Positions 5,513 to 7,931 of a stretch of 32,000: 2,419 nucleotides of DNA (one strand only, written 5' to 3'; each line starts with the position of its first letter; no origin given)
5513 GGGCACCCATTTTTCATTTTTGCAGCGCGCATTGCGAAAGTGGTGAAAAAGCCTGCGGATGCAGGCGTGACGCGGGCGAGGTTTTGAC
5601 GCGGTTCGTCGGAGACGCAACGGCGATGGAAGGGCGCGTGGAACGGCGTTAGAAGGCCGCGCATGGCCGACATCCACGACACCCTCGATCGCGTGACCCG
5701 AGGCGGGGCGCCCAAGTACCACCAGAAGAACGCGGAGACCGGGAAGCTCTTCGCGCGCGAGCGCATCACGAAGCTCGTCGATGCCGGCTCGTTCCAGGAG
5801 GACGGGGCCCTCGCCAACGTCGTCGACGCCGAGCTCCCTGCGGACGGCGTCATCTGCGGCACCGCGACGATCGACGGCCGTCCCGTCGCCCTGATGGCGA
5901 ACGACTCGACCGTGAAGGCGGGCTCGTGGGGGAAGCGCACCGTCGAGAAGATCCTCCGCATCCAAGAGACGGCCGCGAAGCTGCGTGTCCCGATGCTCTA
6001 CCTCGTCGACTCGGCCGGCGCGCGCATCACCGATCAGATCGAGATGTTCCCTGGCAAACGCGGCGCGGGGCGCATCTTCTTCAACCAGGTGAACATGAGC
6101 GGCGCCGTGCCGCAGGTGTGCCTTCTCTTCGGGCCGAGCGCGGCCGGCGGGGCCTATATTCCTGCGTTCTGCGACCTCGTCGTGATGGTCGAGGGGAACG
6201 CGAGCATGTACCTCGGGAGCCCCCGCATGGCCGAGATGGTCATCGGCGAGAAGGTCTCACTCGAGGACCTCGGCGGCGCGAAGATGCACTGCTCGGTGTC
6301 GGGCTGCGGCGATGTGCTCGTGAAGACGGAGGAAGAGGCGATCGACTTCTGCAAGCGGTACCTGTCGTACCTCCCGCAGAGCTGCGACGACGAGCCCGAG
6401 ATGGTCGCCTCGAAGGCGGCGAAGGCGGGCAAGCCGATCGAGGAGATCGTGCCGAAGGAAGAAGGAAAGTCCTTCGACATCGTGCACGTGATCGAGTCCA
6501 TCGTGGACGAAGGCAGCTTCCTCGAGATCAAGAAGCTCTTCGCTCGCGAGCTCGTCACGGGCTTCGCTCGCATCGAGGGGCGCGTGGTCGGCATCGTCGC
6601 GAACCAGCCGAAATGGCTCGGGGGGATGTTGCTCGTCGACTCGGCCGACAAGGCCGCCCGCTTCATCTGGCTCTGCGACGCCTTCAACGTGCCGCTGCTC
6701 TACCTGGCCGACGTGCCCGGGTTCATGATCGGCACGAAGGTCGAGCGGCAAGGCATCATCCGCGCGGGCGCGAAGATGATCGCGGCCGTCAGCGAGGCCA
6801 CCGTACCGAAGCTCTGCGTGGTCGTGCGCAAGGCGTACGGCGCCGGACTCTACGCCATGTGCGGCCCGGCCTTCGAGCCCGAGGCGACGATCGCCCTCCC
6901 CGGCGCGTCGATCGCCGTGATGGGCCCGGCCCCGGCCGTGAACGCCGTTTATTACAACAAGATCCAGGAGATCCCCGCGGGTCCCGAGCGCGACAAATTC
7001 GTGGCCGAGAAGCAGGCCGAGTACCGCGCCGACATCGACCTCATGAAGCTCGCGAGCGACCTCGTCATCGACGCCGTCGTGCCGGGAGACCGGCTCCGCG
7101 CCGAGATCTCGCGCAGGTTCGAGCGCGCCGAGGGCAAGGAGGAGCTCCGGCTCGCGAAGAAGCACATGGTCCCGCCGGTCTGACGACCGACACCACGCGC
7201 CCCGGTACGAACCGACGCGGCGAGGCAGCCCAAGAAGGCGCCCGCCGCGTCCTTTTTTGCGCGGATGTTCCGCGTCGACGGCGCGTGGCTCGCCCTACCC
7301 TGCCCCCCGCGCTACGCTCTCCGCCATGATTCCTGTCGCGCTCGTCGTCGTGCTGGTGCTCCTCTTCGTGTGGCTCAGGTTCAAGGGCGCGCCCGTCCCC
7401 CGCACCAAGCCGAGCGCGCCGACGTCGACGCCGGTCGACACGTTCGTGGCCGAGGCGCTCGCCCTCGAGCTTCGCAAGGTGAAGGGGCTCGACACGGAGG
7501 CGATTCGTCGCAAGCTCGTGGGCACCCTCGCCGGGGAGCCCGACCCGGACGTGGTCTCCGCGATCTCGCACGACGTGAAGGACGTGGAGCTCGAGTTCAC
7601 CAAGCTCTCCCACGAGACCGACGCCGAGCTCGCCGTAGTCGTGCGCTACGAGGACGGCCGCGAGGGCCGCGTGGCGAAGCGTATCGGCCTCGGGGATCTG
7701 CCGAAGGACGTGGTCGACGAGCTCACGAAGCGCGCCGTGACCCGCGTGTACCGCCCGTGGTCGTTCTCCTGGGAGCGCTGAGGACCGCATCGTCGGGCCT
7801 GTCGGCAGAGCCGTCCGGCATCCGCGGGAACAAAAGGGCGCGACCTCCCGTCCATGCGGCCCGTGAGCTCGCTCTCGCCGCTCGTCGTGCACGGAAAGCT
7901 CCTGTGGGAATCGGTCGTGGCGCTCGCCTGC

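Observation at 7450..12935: ~2.6-kb tandem duplication producing two large membrane-protein paralogs with mosaic identity (gene-conversion signature)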

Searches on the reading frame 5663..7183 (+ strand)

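Call 4: search_protein_families(library=pfam, proteins=[window:5663-7183:+], max_evalue=0.1)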
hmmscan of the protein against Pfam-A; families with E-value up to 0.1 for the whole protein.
window:5663-7183:+ (506 aa): 3 families
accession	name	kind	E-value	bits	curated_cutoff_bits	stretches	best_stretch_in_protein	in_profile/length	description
PF01039.27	Carboxyl_trans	-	3.8e-149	497.9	22.3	1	23-502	2-491/493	Carboxyl transferase domain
PF03255.19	ACCA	-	1e-13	51.6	23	2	322-391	127-196/310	Acetyl co-enzyme A carboxylase carboxyltransferase-like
PF06833.16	MdcE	-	0.00011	22.4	32.7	1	343-424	28-109/196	Malonate decarboxylase gamma subunit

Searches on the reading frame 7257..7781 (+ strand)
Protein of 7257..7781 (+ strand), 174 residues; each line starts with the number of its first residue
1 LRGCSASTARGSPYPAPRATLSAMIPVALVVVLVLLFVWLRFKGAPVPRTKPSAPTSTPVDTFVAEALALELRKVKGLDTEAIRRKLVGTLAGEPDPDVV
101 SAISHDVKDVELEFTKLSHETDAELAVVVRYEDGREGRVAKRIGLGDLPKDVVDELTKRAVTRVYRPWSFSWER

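Call 4: search_protein_families(library=pfam, proteins=[window:7257-7781:+], max_evalue=0.1)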
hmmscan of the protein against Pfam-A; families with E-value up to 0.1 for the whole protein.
window:7257-7781:+ (174 aa): 0 families

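Call 31: search_protein_families(library=ncbifam, proteins=[window:7326-7781:+], max_evalue=0.01)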
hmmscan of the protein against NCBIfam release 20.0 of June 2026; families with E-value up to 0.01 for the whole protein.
window:7326-7781:+ (151 aa): 0 families

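Call 48: search_protein_families(library=padloc, proteins=[window:7326-7781:+], max_evalue=0.1)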
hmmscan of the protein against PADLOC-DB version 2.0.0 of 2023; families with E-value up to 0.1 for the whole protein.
window:7326-7781:+ (151 aa): 0 families
